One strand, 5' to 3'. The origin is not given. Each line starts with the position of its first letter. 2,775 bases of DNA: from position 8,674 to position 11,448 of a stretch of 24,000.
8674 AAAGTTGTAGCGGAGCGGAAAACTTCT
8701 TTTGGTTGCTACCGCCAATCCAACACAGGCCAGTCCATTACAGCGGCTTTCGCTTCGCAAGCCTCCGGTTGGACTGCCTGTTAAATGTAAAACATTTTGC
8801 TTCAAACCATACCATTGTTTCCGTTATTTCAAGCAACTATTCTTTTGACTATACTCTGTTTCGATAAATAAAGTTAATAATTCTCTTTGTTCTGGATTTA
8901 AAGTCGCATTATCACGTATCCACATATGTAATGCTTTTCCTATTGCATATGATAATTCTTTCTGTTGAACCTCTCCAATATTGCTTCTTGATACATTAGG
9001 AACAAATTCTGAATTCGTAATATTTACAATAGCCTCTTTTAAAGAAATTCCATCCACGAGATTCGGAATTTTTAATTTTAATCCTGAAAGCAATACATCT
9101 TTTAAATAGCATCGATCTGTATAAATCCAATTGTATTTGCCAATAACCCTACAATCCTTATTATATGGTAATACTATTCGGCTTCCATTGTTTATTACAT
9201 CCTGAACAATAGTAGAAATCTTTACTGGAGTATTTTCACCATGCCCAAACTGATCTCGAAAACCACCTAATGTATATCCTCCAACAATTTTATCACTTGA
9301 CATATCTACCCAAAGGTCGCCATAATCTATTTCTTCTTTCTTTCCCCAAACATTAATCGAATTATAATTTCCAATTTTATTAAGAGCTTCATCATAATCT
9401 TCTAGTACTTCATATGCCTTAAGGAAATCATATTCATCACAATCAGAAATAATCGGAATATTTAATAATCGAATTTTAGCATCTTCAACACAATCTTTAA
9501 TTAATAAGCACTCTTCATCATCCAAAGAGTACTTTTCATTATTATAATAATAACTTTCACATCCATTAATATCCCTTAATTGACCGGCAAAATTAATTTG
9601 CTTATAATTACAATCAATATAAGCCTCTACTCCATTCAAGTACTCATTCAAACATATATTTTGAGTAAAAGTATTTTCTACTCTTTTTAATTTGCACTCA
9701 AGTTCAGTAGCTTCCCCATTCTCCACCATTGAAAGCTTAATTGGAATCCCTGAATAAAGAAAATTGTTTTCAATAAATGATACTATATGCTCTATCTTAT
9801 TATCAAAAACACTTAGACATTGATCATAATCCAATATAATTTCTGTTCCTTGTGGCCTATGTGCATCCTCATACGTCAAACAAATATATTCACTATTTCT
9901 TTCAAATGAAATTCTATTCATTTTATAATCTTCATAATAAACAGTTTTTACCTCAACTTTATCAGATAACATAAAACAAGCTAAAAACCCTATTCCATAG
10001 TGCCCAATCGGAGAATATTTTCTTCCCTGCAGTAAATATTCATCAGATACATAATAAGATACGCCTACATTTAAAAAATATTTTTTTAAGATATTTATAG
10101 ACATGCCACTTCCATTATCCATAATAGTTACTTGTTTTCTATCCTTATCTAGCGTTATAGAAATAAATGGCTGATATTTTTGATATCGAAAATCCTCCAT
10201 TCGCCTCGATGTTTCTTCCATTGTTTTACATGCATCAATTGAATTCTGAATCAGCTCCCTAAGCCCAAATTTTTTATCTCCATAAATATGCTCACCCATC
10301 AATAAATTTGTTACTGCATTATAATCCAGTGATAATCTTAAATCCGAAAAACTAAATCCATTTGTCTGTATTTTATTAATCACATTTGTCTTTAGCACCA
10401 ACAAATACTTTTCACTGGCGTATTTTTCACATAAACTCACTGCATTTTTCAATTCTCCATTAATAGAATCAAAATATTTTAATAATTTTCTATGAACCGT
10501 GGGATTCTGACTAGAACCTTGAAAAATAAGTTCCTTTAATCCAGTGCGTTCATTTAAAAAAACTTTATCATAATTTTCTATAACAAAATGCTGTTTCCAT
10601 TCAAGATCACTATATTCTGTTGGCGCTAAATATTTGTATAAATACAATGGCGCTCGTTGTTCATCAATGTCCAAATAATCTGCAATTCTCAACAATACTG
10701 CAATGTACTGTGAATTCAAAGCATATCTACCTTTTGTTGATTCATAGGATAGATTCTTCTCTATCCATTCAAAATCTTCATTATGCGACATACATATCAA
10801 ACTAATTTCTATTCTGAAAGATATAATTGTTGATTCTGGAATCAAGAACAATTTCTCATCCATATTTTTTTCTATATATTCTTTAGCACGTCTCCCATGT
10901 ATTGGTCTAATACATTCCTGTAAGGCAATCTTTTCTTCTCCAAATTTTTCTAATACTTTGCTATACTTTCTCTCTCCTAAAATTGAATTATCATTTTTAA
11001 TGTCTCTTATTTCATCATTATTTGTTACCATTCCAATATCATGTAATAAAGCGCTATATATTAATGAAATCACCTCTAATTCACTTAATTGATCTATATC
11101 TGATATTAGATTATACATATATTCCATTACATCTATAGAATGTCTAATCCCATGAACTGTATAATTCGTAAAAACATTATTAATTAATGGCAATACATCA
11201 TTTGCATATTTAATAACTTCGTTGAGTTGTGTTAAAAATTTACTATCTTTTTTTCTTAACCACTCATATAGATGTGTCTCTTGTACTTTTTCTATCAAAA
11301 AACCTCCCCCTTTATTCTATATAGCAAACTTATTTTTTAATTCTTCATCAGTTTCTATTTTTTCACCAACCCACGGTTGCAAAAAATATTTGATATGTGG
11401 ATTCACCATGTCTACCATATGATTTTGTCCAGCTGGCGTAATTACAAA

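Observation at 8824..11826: Candidate undescribed two-gene defence module: SieB-like 2-TM protein + HD / Hsp90-like GHKL ATPase, bracketed by MITE copies next to Hachiman and Kiwa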

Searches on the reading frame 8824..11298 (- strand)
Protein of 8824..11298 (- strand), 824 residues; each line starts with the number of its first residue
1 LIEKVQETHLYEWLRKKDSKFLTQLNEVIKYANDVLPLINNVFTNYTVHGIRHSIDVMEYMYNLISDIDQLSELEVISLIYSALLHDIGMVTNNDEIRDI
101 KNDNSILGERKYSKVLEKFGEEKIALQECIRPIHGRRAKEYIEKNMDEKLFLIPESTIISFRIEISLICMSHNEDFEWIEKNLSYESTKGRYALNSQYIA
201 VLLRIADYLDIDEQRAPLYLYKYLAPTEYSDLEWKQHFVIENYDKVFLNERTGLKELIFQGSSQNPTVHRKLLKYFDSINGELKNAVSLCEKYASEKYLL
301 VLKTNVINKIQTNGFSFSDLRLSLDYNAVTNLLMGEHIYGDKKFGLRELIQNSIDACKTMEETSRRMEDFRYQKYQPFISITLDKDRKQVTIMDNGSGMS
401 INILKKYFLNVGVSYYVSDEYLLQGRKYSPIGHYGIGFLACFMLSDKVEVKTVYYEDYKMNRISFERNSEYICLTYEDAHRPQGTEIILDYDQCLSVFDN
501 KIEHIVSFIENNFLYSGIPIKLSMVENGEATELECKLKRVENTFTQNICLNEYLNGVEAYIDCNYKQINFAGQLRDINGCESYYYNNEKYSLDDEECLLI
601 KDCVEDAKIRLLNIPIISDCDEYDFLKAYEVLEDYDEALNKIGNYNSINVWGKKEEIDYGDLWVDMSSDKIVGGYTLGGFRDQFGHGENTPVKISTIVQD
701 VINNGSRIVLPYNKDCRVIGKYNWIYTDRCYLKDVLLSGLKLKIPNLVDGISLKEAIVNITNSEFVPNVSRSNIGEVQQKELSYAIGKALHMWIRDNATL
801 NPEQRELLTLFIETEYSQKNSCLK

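Call 4: search_protein_families(library=pfam, proteins=[window:8824-11298:-], max_evalue=1)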
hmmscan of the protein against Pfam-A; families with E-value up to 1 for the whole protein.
window:8824-11298:- (824 aa): 5 families
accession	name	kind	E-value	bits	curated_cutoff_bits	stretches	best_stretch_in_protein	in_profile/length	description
PF24391.1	HD-CE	-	2.8e-50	171.9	27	1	43-285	1-263/263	HD-CE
PF13589.12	HATPase_c_3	-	1.5e-10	41.7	25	1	346-467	7-107/137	Histidine kinase-, DNA gyrase B-, and HSP90-like ATPase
PF01966.28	HD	-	7.4e-07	29.9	22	1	51-138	2-90/116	HD domain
PF00233.25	PDEase_I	-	0.00032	20.9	24.8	1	49-94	2-50/238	3'5'-cyclic nucleotide phosphodiesterase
PF02518.31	HATPase_c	-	0.00052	20.9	26.4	1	346-449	10-88/111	Histidine kinase-, DNA gyrase B-, and HSP90-like ATPase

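Call 5: search_protein_families(library=padloc, proteins=[window:8824-11298:-], max_evalue=1)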
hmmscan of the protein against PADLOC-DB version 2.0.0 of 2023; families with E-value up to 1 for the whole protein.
window:8824-11298:- (824 aa): 1 family
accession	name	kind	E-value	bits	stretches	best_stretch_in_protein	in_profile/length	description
PDLC03419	REase_II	-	0.00033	17.1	1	384-451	51-118/695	Type II restriction enzyme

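Call 9: search_protein_families(library=ncbifam, proteins=[window:8824-11298:-], max_evalue=0.1)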
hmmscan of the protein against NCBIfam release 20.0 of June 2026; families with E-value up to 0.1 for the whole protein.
window:8824-11298:- (824 aa): 7 families
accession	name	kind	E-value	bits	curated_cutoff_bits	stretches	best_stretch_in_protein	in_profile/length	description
NF003555.1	PRK05218.1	equivalog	2.2e-25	89.2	371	1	333-524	15-206/614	molecular chaperone HtpG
NF010683.0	PRK14083.1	equivalog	8.6e-20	70.7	455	1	327-494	13-170/604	HSP90 family protein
NF050001.1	restrict_BbrUII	equivalog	1.1e-09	37.4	550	1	379-465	40-128/659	BbrUII/HgiDII family restriction enzyme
NF047352.1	P_loop_sacsin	domain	0.00043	20.7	50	1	346-450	4-79/80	sacsin N-terminal ATP-binding-like domain-containing protein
NF003218.0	PRK04184.1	equivalog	0.0022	16.6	274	1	346-449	41-129/539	DNA topoisomerase VI subunit B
NF049941.1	HyMthAminphonOxyTmpB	equivalog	0.021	14.6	300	1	78-146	49-113/188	(R)-1-hydroxy-2-trimethylaminoethylphosphonate oxygenase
TIGR00277.1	HDIG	domain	0.026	14.4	27.6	1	50-95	5-46/84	HDIG domain-containing metalloprotein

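Call 13: find_homologous_proteins(query=window:8824-11298:-, max_evalue=0.00001)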
Query window:8824-11298:- (824 aa): 1769 proteins with E <= 0.00001 among 8000 candidates; the best 120 are listed.
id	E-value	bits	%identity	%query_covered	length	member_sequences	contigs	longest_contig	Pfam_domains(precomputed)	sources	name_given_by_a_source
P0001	0.0e+0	1867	100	100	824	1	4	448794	PF24391.2,PF01966.29,PF13589.13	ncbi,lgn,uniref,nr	ncbi:ATP-binding protein [Clostridium sp. KNHs214]|uniref:HD domain-containing protein n=1 Tax=Clost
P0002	0.0e+0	1470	78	100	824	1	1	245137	PF24391.2,PF01966.29,PF13589.13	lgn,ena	-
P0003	0.0e+0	1433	76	100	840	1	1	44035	PF24391.2,PF13589.13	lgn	-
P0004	0.0e+0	1379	72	100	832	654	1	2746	PF24391.2,PF01966.29,PF13589.13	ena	-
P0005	0.0e+0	1369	73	100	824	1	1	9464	PF24391.2,PF01966.29,PF13589.13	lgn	-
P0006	0.0e+0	1358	72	100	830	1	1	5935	PF24391.2,PF13589.13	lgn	-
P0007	0.0e+0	1350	71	100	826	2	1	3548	PF24391.2,PF01966.29,PF13589.13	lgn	-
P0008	0.0e+0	1349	71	100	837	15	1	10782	PF24391.2,PF01966.29,PF13589.13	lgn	-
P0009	0.0e+0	1347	71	100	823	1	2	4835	PF24391.2,PF01966.29,PF13589.13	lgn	-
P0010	0.0e+0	1347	71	100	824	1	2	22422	PF24391.2,PF01966.29,PF13589.13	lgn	-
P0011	0.0e+0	1346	71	100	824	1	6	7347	PF24391.2,PF01966.29,PF13589.13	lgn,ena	-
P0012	0.0e+0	1342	71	100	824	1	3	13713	PF24391.2,PF01966.29,PF13589.13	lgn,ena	-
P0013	0.0e+0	1342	71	100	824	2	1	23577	PF24391.2,PF01966.29,PF13589.13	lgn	-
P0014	0.0e+0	1336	71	100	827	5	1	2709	PF24391.2,PF01966.29,PF13589.13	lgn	-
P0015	0.0e+0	1333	71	100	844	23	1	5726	PF24391.2,PF01966.29,PF13589.13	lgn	-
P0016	0.0e+0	1329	71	100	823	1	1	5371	PF24391.2,PF01966.29,PF13589.13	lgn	-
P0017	0.0e+0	1328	71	100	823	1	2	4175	PF24391.2,PF01966.29,PF13589.13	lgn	-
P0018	0.0e+0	1323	70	100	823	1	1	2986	PF24391.2,PF01966.29,PF13589.13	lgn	-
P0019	0.0e+0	1322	70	100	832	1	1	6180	PF24391.2,PF01966.29,PF13589.13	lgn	-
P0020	0.0e+0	1322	70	100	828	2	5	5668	PF24391.2,PF13589.13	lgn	-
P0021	0.0e+0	1320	69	100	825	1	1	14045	PF24391.2,PF01966.29,PF13589.13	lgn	-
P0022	0.0e+0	1320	70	100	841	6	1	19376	PF24391.2,PF01966.29,PF13589.13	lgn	-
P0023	0.0e+0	1316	70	100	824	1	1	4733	PF24391.2,PF01966.29,PF13589.13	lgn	-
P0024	0.0e+0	1315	71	100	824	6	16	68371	PF24391.2,PF01966.29,PF13589.13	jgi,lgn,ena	-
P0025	0.0e+0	1315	70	100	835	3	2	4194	PF24391.2,PF01966.29,PF13589.13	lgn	-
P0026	0.0e+0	1314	71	100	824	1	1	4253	PF24391.2,PF01966.29,PF13589.13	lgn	-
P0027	0.0e+0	1312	70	100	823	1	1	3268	PF24391.2,PF01966.29,PF13589.13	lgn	-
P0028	0.0e+0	1310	69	100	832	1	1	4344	PF24391.2,PF01966.29,PF13589.13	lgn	-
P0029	0.0e+0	1306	70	100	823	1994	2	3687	PF24391.2,PF01966.29,PF13589.13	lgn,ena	-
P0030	0.0e+0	1299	69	100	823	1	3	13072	PF24391.2,PF01966.29,PF13589.13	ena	-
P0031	0.0e+0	1299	70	100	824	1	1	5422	PF24391.2,PF01966.29,PF13589.13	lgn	-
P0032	0.0e+0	1298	69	100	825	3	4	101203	PF24391.2,PF01966.29,PF13589.13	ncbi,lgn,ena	-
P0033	0.0e+0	1295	70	100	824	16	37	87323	PF24391.2,PF01966.29,PF13589.13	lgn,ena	-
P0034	0.0e+0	1295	69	100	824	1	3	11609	PF24391.2,PF01966.29,PF13589.13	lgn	-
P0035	0.0e+0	1292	70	100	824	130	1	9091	PF24391.2,PF13589.13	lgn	-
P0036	0.0e+0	1277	69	100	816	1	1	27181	PF24391.2,PF01966.29,PF13589.13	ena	-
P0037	0.0e+0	1277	68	100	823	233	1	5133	PF24391.2,PF01966.29,PF13589.13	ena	-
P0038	0.0e+0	1273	69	100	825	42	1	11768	PF24391.2,PF01966.29,PF13589.13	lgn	-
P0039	0.0e+0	1271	67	100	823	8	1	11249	PF24391.2,PF01966.29,PF13589.13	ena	-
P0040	0.0e+0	1270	67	100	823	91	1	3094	PF24391.2,PF01966.29,PF13589.13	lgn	-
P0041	0.0e+0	1270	68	100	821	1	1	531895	PF24391.2,PF01966.29,PF13589.13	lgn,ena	-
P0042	0.0e+0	1266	69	100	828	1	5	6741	PF24391.2,PF01966.29,PF13589.13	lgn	-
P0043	0.0e+0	1263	69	100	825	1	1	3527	PF24391.2,PF01966.29,PF13589.13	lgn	-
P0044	0.0e+0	1256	67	100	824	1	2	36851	PF24391.2,PF13589.13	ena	-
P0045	0.0e+0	1251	67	100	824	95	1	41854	PF24391.2,PF01966.29,PF13589.13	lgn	-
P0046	0.0e+0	1246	67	100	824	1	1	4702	PF24391.2,PF01966.29,PF13589.13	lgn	-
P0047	0.0e+0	1236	66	100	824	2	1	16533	PF24391.2,PF01966.29,PF13589.13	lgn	-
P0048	0.0e+0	1235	66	100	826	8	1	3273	PF24391.2,PF01966.29,PF13589.13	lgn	-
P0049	0.0e+0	1210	69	93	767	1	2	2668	PF24391.2,PF13589.13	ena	-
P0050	0.0e+0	1176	62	100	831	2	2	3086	PF24391.2,PF01966.29,PF13589.13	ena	-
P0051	0.0e+0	1176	64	100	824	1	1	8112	PF24391.2,PF13589.13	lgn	-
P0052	0.0e+0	1143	62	100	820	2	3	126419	PF24391.2,PF13589.13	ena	-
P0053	0.0e+0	1121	61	100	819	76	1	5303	PF24391.2,PF01966.29,PF13589.13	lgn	-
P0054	0.0e+0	1094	70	82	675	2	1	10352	PF24391.2,PF13589.13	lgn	-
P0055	0.0e+0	1058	57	100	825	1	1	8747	PF24391.2,PF13589.13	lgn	-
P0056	0.0e+0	1055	57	100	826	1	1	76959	PF24391.2,PF01966.29,PF13589.13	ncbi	-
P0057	0.0e+0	1049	58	100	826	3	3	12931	PF24391.2,PF13589.13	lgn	-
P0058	0.0e+0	1045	57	100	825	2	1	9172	PF24391.2,PF13589.13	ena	-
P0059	0.0e+0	1039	57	100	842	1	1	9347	PF24391.2,PF13589.13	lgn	-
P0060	0.0e+0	1038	68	82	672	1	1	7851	PF24391.2,PF13589.13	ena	-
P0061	0.0e+0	1037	57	100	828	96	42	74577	PF24391.2,PF13589.13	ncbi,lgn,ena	-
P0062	0.0e+0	1036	57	100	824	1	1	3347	PF24391.2,PF13589.13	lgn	-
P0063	0.0e+0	1018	75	72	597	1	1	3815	PF24391.2,PF01966.29,PF13589.13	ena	-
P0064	0.0e+0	1018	56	100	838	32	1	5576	PF24391.2,PF13589.13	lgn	-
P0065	0.0e+0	1016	55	100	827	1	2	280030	PF24391.2,PF13589.13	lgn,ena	-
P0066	2.3e-297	1007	75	71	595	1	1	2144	PF24391.2,PF01966.29,PF13589.13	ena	-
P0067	2.6e-297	1006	56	100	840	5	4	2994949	PF24391.2,PF13589.13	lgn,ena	-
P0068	2.9e-297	1006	56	100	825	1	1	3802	PF24391.2,PF13589.13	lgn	-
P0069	3.4e-297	1006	56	100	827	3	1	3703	PF24391.2,PF13589.13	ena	-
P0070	1.5e-294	997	57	100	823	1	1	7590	PF24391.2,PF01966.29,PF13589.13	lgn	-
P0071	7.0e-288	975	56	100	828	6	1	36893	PF24391.2,PF13589.13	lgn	-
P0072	1.5e-287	974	56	100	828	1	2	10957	PF24391.2,PF01966.29,PF13589.13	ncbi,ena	-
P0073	1.3e-286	971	56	97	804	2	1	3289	PF24391.2,PF13589.13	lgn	-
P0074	1.2e-285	968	74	69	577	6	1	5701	PF24391.2,PF13589.13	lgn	-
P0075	9.5e-285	965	56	99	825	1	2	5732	PF24391.2,PF01966.29,PF13589.13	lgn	-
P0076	1.5e-283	961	57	93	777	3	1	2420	PF24391.2,PF13589.13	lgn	-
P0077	2.5e-281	954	52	100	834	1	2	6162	PF24391.2,PF13589.13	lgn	-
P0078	1.1e-279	948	54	100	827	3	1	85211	PF24391.2,PF01966.29,PF13589.13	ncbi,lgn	-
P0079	1.3e-279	948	54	99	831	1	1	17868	PF24391.2,PF01966.29,PF13589.13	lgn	-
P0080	6.0e-279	946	52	99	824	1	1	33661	PF24391.2,PF01966.29,PF13589.13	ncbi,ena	-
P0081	6.1e-279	946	52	99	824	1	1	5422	PF24391.2,PF01966.29,PF13589.13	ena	-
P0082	7.4e-279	945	52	99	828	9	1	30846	PF24391.2,PF01966.29,PF13589.13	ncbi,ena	-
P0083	1.1e-278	945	52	99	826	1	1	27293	PF24391.2,PF01966.29,PF13589.13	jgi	jgi:molecular chaperone HtpG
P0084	1.6e-278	944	52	99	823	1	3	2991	PF24391.2,PF01966.29,PF13589.13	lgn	-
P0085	8.9e-278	942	52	99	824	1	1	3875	PF24391.2,PF01966.29,PF13589.13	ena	-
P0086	2.4e-277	940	52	99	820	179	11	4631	PF24391.2,PF01966.29,PF13589.13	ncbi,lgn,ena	-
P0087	3.5e-277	940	52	99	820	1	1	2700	PF24391.2,PF01966.29,PF13589.13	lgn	-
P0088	4.8e-277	939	55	100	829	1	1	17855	PF24391.2,PF01966.29,PF13589.13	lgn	-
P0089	6.9e-277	939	74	67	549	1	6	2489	PF24391.2,PF01966.29,PF13589.13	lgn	-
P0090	1.3e-276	938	74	67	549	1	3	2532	PF24391.2,PF01966.29,PF13589.13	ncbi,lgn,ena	-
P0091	2.1e-276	937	53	100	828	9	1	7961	PF24391.2,PF13589.13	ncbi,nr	ncbi:MAG: ATP-binding protein [Clostridia bacterium]|nr:ATP-binding protein [Clostridia bacterium]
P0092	2.2e-276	937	52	99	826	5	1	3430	PF24391.2,PF01966.29,PF13589.13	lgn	-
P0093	2.5e-276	937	53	100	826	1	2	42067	PF24391.2,PF01966.29,PF13589.13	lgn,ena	-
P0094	3.2e-276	937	54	100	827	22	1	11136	PF24391.2,PF01966.29,PF13589.13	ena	-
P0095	1.4e-275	935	52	99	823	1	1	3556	PF24391.2,PF01966.29,PF13589.13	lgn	-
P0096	4.5e-275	933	52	99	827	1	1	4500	PF24391.2,PF01966.29,PF13589.13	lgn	-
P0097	6.1e-275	932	52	99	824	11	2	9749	PF24391.2,PF13589.13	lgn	-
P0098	9.1e-275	932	54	100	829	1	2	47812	PF24391.2,PF13589.13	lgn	-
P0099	7.3e-274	929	52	99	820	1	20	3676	PF24391.2,PF13589.13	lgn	-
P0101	4.1e-273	926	52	100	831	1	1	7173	PF24391.2,PF13589.13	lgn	-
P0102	7.4e-273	926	52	99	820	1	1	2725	PF24391.2,PF01966.29,PF13589.13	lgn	-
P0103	4.0e-272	923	52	100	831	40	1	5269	PF24391.2,PF01966.29,PF13589.13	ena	-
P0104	5.2e-272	923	53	100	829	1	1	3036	PF24391.2,PF01966.29,PF13589.13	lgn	-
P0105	8.3e-272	922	52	100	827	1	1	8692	PF24391.2,PF01966.29,PF13589.13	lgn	-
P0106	9.2e-272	922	52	99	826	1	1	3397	PF24391.2,PF01966.29,PF13589.13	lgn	-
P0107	1.2e-271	922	52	100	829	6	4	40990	PF24391.2,PF01966.29,PF13589.13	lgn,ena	-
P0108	1.4e-271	921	54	100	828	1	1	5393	PF24391.2,PF01966.29,PF13589.13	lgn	-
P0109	2.0e-271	921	52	100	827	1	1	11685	PF24391.2,PF13589.13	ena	-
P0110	9.6e-271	919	53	100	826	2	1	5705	PF24391.2,PF13589.13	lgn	-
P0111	3.0e-270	917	52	100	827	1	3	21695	PF24391.2,PF01966.29,PF13589.13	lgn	-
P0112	8.7e-270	915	51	100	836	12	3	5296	PF24391.2,PF01966.29,PF13589.13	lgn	-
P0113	9.7e-270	915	52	99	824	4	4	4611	PF24391.2,PF01966.29,PF13589.13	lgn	-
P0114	3.3e-269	914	52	100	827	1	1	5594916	PF24391.2,PF01966.29,PF13589.13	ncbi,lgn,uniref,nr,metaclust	ncbi:Molecular chaperone, HSP90 [Desulfitobacterium hafniense]|uniref:Molecular chaperone, HSP90 n=1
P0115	7.9e-269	912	52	100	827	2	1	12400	PF24391.2,PF01966.29,PF13589.13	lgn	-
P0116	1.9e-268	911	53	100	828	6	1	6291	PF24391.2,PF01966.29,PF13589.13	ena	-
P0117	3.8e-268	910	50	100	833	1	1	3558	PF24391.2,PF01966.29,PF00233.26,PF13589.13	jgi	-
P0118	4.0e-268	910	53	100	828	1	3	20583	PF24391.2,PF01966.29,PF13589.13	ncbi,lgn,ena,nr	ncbi:MAG: HD domain-containing protein [Epulopiscium sp.]|nr:HD domain-containing protein [Candidatu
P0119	5.1e-268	910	52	100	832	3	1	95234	PF24391.2,PF01966.29,PF13589.13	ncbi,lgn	-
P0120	8.4e-268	909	51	100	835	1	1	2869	PF24391.2,PF01966.29,PF13589.13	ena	-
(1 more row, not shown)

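Call 17: find_encoding_contigs(protein=P0001, flank=10000, max_places=4)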
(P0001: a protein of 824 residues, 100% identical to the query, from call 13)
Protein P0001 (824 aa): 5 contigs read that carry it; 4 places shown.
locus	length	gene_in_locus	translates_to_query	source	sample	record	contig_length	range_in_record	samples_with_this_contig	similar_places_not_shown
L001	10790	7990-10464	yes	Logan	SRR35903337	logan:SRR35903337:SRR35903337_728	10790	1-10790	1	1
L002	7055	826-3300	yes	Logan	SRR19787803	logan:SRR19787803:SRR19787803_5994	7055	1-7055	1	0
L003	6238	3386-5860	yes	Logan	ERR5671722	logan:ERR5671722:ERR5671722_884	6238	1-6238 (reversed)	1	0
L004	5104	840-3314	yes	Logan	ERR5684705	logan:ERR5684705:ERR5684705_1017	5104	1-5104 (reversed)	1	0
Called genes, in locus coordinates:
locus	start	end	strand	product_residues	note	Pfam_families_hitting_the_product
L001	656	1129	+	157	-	-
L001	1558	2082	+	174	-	PF28043:KwaA (weak)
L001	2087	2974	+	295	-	PF16162:KwaB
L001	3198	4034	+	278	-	PF08878:HamA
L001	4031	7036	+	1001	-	PF04851:ResIII, PF00270:DEAD, PF00271:Helicase_C (weak)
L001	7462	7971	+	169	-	PF14163:SieB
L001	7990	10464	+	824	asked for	PF01966:HD (weak), PF24391:HD-CE, PF13589:HATPase_c_3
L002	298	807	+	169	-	PF14163:SieB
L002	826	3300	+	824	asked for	PF01966:HD (weak), PF24391:HD-CE, PF13589:HATPase_c_3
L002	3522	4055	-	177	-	PF13751:DDE_Tnp_1_6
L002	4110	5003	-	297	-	PF05598:DUF772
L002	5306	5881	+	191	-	PF13302:Acetyltransf_3, PF13420:Acetyltransf_4, PF13523:Acetyltransf_8, PF00583:Acetyltransf_1, PF13508:Acetyltransf_7 (weak), PF08445:FR47 (weak)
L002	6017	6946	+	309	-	PF08445:FR47 (faint), PF13302:Acetyltransf_3 (weak), PF00583:Acetyltransf_1, PF13673:Acetyltransf_10, PF13508:Acetyltransf_7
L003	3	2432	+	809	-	?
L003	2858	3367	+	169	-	PF14163:SieB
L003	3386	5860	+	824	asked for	PF01966:HD (weak), PF24391:HD-CE, PF13589:HATPase_c_3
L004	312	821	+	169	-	PF14163:SieB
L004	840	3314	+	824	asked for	PF01966:HD (weak), PF24391:HD-CE, PF13589:HATPase_c_3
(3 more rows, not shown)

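Call 20: find_encoding_contigs(protein=P0114, flank=10000, max_places=3)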
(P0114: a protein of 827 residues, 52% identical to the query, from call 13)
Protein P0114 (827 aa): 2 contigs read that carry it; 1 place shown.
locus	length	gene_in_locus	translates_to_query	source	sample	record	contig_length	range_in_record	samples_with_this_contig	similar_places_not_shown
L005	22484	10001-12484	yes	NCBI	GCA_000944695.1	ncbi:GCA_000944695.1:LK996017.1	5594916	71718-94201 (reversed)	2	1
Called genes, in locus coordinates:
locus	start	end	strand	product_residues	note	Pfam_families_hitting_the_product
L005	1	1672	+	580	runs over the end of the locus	PF02776:TPP_enzyme_N, PF00205:TPP_enzyme_M, PF02775:TPP_enzyme_C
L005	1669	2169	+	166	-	PF01842:ACT, PF22629:ACT_AHAS_ss, PF10369:ALS_ss_C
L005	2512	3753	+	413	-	PF05977:MFS_3, PF07690:MFS_1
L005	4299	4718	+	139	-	PF04545:Sigma70_r4 (weak)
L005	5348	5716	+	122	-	PF02452:PemK_toxin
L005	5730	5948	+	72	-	PF12728:HTH_17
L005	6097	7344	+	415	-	PF13102:Phage_int_SAM_5, PF14659:Phage_int_SAM_3, PF00589:Phage_integrase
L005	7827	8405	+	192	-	PF12728:HTH_17 (faint)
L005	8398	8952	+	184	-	PF12728:HTH_17 (faint)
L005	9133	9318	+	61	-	-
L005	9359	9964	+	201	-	-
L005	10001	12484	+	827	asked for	PF01966:HD (weak), PF24391:HD-CE, PF13589:HATPase_c_3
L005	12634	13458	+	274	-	PF00142:Fer4_NifH (faint), PF01656:CbiA, PF02374:ArsA_ATPase (weak), PF06564:CBP_BcsQ, PF09140:MipZ (weak), PF10609:ParA, PF13614:AAA_31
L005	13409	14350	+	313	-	PF02195:ParB_N, PF17762:HTH_ParB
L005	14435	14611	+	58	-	-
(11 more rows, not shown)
